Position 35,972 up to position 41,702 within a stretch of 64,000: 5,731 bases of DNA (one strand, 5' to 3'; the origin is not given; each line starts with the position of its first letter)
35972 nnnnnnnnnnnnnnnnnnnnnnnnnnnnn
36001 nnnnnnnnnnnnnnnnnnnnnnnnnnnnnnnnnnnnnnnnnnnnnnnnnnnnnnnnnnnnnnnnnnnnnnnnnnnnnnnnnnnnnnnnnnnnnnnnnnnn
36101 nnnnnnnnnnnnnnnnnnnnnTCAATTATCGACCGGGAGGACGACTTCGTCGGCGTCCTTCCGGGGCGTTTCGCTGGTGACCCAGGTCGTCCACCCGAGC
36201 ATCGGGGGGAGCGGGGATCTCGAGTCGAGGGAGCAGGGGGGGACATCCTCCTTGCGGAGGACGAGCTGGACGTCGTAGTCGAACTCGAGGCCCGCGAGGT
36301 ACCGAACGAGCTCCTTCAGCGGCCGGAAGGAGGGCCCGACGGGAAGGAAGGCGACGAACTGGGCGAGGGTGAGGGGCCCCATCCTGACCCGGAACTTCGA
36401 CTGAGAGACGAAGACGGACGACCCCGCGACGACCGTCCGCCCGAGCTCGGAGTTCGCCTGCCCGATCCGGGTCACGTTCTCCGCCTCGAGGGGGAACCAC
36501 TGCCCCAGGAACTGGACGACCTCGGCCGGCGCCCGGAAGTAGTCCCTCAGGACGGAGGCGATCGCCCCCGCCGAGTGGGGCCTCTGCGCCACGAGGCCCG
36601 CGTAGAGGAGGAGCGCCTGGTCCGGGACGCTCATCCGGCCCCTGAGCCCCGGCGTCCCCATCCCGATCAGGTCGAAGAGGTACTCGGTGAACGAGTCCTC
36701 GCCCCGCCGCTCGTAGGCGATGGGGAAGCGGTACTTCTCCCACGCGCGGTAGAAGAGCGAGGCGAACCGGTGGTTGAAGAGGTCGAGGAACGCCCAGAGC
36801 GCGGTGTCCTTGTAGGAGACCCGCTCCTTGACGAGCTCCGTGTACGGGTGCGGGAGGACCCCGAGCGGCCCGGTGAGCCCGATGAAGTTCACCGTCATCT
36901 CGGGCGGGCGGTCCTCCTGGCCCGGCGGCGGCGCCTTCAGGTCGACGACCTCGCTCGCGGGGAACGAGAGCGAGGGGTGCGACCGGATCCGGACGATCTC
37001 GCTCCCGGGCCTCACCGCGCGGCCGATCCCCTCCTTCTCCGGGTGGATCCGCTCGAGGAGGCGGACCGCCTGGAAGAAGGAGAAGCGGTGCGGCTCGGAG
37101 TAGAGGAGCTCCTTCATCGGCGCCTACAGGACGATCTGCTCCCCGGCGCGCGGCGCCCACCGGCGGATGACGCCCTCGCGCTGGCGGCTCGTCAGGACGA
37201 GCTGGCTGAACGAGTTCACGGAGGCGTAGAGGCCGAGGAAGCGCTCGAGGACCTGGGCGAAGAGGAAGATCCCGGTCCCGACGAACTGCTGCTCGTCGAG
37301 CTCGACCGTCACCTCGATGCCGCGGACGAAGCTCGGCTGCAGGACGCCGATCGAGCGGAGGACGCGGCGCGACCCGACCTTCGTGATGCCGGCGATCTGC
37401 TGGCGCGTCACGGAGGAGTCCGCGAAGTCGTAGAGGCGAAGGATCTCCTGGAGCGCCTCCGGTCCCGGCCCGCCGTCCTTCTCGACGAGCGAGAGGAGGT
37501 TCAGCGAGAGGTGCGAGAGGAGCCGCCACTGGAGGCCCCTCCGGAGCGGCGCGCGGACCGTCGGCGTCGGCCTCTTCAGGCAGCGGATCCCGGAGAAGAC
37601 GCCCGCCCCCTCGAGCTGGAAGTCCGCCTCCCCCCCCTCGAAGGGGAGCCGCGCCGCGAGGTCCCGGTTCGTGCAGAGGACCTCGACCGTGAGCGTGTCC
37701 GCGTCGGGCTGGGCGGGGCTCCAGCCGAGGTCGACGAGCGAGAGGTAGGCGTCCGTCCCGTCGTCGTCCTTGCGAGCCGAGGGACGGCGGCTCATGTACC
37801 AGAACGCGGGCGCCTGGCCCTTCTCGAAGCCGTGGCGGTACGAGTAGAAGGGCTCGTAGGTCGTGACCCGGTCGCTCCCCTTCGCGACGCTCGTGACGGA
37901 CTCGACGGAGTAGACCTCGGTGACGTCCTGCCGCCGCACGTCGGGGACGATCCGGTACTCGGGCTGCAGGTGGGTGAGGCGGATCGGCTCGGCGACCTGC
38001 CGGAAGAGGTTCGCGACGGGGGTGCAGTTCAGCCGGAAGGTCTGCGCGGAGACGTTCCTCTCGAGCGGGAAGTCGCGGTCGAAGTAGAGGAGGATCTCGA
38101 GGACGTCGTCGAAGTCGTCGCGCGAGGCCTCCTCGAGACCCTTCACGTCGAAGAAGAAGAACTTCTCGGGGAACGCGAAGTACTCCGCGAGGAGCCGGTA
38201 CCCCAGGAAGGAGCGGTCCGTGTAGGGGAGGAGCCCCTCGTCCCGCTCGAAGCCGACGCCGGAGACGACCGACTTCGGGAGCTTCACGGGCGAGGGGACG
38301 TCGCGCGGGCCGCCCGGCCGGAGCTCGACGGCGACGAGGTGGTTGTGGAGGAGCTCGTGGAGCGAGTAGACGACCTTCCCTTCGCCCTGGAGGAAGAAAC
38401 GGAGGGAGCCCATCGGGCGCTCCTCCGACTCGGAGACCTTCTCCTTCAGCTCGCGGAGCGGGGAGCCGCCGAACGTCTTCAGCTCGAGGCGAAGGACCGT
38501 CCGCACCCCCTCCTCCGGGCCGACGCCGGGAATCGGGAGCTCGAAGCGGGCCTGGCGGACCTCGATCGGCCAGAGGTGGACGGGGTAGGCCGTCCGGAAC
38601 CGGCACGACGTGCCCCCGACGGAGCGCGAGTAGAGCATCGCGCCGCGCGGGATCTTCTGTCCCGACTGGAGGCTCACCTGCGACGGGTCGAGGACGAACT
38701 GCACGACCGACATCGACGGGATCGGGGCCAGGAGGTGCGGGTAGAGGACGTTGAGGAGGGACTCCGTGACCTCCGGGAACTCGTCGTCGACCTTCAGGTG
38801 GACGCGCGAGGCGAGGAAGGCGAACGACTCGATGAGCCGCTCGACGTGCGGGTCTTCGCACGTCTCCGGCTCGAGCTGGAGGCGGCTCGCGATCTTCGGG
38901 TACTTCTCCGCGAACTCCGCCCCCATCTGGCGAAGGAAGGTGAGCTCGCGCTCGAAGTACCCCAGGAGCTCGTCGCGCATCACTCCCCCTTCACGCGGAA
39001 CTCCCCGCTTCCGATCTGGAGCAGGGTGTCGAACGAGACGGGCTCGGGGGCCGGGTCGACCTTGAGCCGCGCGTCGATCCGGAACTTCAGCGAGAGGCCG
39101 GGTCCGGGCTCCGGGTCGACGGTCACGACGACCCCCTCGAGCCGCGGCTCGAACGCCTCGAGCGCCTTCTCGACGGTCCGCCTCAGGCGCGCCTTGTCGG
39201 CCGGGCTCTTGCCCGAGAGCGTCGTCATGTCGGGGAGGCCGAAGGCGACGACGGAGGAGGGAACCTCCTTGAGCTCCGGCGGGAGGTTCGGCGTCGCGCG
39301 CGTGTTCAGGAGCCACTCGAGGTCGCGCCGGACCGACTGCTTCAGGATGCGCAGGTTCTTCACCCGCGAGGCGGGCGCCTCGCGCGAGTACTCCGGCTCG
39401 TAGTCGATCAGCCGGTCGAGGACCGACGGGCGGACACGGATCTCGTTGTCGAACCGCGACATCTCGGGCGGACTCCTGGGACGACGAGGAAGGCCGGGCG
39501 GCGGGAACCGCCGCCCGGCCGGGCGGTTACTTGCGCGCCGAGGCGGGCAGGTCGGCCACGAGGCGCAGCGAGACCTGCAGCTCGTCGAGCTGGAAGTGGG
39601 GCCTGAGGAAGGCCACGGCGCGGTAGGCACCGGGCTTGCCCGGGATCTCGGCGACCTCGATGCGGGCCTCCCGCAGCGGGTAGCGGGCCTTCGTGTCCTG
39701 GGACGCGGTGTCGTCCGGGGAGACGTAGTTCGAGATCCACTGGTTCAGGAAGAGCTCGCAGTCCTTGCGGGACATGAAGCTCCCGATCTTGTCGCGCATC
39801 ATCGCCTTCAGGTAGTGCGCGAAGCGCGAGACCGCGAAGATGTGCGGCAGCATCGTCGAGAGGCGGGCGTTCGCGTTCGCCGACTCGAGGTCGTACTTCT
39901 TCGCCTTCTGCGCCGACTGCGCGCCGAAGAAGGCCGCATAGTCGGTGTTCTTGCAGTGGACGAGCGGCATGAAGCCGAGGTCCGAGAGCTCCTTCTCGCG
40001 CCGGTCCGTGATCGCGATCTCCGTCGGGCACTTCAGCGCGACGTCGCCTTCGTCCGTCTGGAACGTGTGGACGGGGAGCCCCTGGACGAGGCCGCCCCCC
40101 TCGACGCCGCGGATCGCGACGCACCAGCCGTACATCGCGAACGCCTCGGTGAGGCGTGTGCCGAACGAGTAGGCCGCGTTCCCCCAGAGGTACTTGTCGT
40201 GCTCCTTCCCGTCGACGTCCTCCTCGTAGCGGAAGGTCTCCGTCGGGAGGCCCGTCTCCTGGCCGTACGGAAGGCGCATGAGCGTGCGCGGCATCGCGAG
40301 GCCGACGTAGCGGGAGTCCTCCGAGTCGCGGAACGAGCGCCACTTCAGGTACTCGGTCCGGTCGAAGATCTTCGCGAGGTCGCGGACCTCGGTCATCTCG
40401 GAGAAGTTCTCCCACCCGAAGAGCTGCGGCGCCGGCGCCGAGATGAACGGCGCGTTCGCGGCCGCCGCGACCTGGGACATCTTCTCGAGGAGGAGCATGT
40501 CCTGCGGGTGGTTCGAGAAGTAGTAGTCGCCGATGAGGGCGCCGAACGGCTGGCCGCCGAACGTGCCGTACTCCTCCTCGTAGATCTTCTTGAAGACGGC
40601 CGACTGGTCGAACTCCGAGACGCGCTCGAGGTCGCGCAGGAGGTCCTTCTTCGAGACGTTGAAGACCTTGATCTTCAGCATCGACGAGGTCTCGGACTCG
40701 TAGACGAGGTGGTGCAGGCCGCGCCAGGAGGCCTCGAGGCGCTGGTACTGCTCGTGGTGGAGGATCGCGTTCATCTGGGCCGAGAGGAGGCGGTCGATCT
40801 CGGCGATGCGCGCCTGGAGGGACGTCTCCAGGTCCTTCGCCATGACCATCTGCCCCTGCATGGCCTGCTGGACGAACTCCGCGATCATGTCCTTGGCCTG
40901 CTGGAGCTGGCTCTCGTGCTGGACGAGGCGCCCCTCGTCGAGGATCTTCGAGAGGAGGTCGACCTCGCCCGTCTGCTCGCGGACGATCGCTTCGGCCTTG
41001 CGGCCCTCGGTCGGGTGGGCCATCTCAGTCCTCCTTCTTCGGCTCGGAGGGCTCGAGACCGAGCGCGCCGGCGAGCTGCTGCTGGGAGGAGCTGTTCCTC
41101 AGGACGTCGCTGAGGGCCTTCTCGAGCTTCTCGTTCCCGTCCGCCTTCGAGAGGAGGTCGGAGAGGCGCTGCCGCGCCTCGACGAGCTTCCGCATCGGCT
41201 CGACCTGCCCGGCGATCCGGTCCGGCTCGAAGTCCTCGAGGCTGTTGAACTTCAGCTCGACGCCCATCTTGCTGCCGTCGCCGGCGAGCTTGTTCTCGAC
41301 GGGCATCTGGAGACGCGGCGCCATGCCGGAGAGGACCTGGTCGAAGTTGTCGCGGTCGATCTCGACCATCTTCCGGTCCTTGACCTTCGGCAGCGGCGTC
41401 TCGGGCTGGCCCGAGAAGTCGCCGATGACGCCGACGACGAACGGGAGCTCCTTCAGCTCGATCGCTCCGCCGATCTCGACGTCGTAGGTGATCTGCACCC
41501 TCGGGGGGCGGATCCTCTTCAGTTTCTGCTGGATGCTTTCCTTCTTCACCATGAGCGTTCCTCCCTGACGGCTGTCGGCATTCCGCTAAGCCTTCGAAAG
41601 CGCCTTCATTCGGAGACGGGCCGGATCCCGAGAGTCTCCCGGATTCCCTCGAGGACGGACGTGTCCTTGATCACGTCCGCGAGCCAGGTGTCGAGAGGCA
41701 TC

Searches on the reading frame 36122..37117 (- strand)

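Call 55: search_protein_families(library=pfam, proteins=[window:36122-37117:-], max_evalue=0.00001)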
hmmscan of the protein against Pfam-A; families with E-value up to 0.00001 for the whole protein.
window:36122-37117:- (331 aa): 1 family
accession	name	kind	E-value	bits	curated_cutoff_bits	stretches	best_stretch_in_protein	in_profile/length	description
PF06996.16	T6SS_TssG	-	5.6e-110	367.8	24.6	1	8-313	1-303/304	Type VI secretion, TssG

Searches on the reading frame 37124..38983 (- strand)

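Call 55: search_protein_families(library=pfam, proteins=[window:37124-38983:-], max_evalue=0.00001)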
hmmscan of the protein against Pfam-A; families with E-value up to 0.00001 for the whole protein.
window:37124-38983:- (619 aa): 1 family
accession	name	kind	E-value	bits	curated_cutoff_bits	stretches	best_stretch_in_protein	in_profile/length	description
PF05947.17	T6SS_TssF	-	2e-223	743.8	25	1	2-616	1-608/608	Type VI secretion system, TssF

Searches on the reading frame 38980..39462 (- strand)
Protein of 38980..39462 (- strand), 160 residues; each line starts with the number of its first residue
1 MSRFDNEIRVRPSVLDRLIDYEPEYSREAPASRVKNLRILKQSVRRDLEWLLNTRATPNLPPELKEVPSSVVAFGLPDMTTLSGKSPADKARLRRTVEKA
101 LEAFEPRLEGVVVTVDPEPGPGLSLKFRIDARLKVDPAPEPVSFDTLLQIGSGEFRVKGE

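Call 55: search_protein_families(library=pfam, proteins=[window:38980-39462:-], max_evalue=0.00001)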
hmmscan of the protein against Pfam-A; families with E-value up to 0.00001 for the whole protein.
window:38980-39462:- (160 aa): 1 family
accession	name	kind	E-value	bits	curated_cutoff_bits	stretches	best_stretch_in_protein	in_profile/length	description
PF04965.19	GPW_gp25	-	6.4e-20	71.2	27.2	1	40-137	3-95/96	Baseplate wedge protein gp25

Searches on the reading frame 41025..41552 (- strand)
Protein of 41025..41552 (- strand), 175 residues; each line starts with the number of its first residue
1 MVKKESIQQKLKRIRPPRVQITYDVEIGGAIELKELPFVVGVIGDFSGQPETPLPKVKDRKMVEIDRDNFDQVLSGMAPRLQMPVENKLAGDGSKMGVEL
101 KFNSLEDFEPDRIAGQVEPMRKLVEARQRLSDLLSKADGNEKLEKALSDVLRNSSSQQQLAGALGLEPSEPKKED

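Call 55: search_protein_families(library=pfam, proteins=[window:41025-41552:-], max_evalue=0.00001)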
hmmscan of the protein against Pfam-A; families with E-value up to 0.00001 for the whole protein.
window:41025-41552:- (175 aa): 1 family
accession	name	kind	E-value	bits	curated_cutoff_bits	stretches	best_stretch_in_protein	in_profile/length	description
PF05591.17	T6SS_VipA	-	8e-60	201.6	24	1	12-164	2-154/155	Type VI secretion system, VipA, VC_A0107 or Hcp2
